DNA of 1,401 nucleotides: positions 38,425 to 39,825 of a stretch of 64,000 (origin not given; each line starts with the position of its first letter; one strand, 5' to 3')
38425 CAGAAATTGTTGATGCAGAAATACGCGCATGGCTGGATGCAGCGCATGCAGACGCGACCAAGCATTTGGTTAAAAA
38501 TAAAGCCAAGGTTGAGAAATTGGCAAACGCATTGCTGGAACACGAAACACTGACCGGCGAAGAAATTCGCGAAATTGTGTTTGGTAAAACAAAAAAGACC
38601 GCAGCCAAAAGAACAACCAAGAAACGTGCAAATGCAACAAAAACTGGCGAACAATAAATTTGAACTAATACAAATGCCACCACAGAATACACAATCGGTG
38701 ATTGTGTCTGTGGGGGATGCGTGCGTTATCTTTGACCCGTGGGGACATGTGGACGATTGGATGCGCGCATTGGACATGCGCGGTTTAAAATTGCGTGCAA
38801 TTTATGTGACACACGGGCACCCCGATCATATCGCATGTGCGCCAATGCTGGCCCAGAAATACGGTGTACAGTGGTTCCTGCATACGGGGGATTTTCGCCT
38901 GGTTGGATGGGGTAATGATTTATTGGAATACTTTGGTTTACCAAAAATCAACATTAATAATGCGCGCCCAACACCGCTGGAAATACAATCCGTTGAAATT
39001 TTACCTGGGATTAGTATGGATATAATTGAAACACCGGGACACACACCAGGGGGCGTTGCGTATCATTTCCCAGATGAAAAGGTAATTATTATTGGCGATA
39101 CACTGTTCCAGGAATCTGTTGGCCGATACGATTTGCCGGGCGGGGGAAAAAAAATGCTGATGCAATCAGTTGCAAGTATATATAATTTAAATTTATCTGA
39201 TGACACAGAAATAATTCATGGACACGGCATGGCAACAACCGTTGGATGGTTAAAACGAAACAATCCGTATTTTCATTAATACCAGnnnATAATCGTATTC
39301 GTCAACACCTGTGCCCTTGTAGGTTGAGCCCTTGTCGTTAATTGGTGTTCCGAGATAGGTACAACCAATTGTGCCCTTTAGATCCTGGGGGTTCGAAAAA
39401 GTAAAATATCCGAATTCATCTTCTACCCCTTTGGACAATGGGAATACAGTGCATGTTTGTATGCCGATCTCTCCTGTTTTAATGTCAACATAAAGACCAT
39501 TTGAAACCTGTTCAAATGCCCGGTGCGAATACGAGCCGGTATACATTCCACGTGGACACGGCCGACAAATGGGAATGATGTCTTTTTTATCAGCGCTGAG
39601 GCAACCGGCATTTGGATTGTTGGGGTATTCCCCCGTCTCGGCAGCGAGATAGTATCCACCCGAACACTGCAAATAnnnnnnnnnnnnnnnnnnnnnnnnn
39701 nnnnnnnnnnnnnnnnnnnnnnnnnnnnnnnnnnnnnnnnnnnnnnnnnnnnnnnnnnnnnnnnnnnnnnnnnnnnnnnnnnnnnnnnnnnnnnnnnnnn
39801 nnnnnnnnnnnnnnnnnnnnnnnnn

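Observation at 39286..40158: Secreted cysteine-rich protein with eukaryote-like furin/TNFR-type Cys repeats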

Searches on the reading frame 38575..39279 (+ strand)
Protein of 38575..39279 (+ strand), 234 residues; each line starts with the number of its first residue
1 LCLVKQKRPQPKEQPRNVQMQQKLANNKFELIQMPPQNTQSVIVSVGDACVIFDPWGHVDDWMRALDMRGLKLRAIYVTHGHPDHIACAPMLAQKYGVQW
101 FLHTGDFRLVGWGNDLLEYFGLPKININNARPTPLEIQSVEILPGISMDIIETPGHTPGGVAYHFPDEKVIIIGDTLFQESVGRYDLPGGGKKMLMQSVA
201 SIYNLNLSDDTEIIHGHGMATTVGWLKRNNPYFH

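Call 22: search_protein_families(library=pfam, proteins=[window:38575-39279:+], max_evalue=0.001)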
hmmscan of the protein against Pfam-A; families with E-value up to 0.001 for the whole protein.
window:38575-39279:+ (234 aa): 1 family
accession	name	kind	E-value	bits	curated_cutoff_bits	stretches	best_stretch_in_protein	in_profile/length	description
PF00753.33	Lactamase_B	-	4.8e-24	85.8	22.7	1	37-203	4-177/196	Metallo-beta-lactamase superfamily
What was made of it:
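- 38632..39279 (+): Metallo-beta-lactamase-fold hydrolase gene, the convergent neighbour. Its last few codons fall inside the divergence island. Pfam Lactamase_B (call 22).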

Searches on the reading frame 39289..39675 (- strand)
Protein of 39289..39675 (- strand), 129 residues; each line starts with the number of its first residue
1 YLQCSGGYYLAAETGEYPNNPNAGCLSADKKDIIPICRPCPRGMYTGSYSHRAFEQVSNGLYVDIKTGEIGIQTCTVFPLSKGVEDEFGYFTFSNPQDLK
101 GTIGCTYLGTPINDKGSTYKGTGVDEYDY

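Call 56: find_homologous_proteins(query=A5, max_evalue=0.01)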
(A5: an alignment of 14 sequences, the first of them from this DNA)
Query A5 (14 sequences) (129 aa, profile of the alignment): 3 proteins with E <= 0.01 among 210 candidates.
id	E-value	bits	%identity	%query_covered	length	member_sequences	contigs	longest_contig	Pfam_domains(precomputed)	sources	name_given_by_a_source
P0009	1.2e-16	79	28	28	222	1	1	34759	-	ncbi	-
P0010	6.8e-15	73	22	28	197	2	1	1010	-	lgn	-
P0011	9.0e-14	69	25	28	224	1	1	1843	-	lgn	-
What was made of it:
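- Tried and rejected: The third find_homologous_proteins search, with the C-terminal module alignment A5, returned only L019b-like proteins (call 56).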

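Call 57: search_solved_structures(query=A5, max_evalue=10, show_alignments=3)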
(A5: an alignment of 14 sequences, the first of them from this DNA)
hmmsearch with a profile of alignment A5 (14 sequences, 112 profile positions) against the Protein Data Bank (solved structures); distinct sequences matched with E-value up to 10: 4.
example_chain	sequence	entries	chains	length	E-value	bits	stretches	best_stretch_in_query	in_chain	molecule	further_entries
4dfs_A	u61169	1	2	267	0.17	15.3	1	56-87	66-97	Glycoside hydrolase, family 16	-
3azx_A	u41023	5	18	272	0.18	15.2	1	56-87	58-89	Laminarinase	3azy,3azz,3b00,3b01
6scj_A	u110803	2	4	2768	2.9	11.3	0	3-92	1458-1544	Thyroglobulin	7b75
4c8x_A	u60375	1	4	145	3.5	11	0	63-108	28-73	CELLULOSE 1,4-BETA-CELLOBIOSIDASE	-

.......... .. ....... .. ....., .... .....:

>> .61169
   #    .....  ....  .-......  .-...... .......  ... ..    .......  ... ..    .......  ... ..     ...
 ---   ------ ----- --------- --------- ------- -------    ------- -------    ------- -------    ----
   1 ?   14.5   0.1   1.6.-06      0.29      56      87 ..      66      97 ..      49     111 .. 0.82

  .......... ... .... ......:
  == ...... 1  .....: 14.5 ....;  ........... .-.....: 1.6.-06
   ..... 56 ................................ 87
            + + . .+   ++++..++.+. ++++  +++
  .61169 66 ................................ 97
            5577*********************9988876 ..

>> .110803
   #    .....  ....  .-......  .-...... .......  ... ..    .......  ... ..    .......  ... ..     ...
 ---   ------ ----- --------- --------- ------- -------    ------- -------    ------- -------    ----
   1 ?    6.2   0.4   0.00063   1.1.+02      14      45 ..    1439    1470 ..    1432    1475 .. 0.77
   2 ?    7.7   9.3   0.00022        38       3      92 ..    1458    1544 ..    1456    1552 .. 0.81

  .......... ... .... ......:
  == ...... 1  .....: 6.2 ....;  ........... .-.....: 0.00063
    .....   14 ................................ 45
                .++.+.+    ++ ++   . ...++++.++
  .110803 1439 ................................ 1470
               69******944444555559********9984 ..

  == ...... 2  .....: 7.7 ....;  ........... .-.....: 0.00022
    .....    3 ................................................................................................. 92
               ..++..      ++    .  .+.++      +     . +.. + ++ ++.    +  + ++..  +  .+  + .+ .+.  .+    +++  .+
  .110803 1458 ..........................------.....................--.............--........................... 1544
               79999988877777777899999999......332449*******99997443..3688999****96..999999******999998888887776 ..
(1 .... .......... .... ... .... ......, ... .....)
